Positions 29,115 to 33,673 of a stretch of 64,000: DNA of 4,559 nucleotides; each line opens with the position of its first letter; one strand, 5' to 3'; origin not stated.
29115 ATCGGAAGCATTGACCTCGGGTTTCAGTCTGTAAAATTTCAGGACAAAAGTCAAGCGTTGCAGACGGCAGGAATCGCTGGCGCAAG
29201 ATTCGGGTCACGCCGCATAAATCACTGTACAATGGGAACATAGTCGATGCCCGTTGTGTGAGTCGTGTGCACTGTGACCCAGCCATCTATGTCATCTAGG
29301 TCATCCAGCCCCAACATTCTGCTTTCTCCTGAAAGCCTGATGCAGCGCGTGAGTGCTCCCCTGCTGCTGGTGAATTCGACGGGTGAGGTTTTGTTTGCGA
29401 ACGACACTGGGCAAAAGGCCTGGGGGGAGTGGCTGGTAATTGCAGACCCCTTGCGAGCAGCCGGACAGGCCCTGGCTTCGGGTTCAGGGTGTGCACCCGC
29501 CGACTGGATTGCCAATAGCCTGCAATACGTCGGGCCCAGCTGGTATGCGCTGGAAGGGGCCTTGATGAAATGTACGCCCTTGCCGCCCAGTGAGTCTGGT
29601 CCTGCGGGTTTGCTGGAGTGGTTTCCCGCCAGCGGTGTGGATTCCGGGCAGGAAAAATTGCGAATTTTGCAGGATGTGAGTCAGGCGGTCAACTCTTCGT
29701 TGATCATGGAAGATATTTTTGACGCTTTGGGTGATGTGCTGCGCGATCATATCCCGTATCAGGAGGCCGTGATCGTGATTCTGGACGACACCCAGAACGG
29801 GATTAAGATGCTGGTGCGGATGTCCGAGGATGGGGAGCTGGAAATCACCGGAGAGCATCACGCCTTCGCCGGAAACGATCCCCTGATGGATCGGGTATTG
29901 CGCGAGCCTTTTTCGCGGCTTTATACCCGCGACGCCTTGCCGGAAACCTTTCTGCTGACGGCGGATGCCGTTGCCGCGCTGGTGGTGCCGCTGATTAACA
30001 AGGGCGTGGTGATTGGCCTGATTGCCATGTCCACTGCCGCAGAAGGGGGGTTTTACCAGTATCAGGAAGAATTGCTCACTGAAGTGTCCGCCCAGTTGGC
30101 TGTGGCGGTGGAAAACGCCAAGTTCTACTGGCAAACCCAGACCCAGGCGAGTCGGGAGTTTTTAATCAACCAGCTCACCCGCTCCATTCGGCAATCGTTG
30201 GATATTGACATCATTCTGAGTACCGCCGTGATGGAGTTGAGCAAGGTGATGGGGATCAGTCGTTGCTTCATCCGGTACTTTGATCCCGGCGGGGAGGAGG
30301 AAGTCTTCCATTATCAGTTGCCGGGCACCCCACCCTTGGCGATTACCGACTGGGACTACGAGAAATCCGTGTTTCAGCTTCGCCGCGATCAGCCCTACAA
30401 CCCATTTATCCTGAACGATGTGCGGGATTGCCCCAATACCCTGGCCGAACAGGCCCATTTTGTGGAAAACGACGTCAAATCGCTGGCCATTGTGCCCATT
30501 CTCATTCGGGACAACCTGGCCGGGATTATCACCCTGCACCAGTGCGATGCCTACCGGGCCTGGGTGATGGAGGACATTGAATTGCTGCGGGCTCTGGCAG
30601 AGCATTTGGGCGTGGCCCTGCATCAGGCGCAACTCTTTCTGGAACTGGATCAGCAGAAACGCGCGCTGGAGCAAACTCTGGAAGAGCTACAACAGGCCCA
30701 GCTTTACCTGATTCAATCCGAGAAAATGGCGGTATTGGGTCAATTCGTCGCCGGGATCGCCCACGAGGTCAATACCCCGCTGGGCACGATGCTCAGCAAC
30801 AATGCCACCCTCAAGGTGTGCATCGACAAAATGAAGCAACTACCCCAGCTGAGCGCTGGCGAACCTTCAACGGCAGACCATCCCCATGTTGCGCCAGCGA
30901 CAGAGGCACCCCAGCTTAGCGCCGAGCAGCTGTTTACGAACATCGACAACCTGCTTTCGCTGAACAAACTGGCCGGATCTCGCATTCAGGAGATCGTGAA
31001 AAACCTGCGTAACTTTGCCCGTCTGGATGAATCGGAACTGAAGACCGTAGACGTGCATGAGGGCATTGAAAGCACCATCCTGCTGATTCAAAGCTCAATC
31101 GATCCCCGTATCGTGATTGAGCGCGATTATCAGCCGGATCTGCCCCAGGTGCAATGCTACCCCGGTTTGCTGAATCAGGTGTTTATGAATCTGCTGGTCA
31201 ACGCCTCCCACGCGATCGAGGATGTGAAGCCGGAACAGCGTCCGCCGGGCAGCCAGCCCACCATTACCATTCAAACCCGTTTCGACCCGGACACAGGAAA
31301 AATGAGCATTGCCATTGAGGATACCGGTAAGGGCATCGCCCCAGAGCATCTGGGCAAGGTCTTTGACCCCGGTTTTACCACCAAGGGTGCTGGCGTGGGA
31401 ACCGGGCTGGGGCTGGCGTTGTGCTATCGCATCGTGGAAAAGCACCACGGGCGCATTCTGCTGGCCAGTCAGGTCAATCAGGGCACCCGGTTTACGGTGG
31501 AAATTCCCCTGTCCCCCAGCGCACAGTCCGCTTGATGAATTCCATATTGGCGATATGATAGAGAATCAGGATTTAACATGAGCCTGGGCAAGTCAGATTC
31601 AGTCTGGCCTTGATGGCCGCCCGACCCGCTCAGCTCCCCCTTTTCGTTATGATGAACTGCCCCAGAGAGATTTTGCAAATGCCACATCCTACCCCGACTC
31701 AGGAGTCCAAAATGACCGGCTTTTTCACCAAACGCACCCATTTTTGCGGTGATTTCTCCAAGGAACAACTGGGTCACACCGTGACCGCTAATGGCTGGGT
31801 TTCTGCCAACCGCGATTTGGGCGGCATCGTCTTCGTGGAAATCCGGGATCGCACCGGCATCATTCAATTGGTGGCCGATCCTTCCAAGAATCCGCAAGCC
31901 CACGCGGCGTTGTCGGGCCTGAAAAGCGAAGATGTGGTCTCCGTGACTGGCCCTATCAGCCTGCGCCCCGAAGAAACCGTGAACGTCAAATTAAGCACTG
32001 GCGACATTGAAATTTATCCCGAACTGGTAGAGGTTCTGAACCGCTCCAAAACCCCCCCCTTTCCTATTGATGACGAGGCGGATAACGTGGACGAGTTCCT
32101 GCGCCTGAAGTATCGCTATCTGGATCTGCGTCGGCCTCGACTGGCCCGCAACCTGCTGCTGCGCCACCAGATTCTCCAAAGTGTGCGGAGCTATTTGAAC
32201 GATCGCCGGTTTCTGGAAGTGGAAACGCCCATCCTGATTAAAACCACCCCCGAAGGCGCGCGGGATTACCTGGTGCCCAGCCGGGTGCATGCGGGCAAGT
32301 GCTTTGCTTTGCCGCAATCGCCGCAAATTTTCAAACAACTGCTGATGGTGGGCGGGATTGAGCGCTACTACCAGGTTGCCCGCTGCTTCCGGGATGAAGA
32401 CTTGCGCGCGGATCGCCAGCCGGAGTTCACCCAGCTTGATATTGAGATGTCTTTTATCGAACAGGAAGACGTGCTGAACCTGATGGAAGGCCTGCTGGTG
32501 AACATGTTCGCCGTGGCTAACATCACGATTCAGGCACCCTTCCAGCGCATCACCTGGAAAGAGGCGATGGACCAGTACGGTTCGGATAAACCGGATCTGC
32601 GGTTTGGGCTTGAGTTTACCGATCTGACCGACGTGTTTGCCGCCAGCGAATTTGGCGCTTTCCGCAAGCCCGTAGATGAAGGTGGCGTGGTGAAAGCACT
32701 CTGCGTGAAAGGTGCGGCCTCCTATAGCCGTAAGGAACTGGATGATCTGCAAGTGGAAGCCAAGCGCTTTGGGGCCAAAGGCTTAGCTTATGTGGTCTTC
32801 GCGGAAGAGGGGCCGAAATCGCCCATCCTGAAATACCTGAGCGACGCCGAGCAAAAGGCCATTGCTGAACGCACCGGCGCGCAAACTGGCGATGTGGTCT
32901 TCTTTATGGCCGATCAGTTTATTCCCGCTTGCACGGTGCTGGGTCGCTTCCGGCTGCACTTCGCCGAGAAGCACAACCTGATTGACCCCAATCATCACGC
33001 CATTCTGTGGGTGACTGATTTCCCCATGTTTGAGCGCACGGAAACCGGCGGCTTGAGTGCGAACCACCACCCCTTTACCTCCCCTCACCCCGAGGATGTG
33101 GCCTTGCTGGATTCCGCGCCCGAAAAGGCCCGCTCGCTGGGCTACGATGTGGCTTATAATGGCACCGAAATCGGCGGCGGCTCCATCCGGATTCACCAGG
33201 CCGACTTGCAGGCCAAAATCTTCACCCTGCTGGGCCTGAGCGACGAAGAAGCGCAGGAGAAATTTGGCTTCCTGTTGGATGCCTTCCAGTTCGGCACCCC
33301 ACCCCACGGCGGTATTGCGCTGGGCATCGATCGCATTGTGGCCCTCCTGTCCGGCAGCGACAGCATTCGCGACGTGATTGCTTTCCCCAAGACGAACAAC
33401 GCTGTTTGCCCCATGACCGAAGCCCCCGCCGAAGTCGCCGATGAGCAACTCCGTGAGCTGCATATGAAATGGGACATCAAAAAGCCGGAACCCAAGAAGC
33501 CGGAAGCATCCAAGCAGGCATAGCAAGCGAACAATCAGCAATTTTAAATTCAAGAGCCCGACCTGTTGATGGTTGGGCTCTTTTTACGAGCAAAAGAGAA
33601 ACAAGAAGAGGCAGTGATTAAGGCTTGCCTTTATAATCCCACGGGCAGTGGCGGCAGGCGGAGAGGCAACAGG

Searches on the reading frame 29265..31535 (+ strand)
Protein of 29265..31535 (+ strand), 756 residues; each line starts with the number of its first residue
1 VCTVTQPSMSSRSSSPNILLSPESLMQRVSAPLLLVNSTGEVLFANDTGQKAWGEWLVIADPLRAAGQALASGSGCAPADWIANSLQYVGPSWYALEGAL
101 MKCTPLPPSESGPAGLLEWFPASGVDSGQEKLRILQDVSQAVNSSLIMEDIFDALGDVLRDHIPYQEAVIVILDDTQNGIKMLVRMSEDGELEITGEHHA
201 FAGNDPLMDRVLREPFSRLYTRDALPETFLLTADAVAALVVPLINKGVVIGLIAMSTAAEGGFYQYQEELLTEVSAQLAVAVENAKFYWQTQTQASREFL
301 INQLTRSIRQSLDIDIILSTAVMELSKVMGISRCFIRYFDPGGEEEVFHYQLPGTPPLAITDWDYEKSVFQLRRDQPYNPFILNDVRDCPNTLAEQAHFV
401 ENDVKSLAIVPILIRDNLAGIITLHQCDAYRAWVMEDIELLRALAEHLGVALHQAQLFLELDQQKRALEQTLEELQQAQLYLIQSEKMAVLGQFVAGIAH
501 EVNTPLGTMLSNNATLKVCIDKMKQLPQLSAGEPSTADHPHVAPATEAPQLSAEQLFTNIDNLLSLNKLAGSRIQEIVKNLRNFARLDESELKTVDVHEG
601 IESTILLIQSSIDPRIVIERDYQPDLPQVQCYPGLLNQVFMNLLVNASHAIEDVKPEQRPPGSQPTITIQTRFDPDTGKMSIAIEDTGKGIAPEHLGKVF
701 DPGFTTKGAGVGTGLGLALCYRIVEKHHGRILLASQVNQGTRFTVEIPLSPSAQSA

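Call 48: search_protein_families(library=pfam, proteins=[window:29265-31535:+], max_evalue=0.001)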
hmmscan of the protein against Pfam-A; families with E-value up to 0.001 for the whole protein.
window:29265-31535:+ (756 aa): 5 families
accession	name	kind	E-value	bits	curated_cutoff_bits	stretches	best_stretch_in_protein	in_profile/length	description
PF02518.31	HATPase_c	-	1.1e-22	80.9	26.4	1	635-750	5-110/111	Histidine kinase-, DNA gyrase B-, and HSP90-like ATPase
PF01590.32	GAF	-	4.1e-22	79.6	22.4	2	313-452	1-133/133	GAF domain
PF13185.12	GAF_2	-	7.3e-20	72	28.6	2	148-283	4-136/136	GAF domain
PF13492.12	GAF_3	-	4.7e-13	50.1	27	1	148-284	2-129/129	GAF domain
PF00512.31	HisKA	-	1.4e-06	28.7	26.9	0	491-516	2-27/66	His Kinase A (phospho-acceptor) domain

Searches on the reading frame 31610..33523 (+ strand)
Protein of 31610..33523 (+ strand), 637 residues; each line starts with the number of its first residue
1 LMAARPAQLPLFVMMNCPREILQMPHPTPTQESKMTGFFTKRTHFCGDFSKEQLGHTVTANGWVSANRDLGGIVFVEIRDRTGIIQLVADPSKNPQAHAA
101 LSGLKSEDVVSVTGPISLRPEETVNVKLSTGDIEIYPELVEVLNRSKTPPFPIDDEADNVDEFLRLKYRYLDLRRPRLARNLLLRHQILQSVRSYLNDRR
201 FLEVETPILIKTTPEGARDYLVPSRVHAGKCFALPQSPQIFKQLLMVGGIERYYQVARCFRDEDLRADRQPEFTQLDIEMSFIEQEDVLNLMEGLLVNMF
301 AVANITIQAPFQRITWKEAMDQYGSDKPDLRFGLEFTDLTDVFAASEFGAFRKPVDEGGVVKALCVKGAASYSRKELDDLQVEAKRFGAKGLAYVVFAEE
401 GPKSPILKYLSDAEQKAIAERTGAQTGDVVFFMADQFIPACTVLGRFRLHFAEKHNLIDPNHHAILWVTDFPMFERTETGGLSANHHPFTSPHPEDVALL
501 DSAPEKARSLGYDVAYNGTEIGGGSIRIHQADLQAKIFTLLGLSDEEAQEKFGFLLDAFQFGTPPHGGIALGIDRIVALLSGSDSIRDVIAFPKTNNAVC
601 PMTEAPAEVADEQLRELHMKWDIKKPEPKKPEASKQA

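Call 48: search_protein_families(library=pfam, proteins=[window:31610-33523:+], max_evalue=0.001)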
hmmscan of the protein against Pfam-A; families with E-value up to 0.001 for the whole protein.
window:31610-33523:+ (637 aa): 3 families
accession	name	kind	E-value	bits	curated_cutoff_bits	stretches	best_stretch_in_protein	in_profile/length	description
PF00152.25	tRNA-synt_2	-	1.1e-120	402.8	25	1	162-595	2-307/308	tRNA synthetases class II (D, K and N)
PF02938.19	GAD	-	3.4e-26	91.8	23.4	1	351-442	1-93/95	GAD domain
PF01336.31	tRNA_anti-codon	-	2.1e-14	53.6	27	1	58-135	1-67/75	OB-fold nucleic acid binding domain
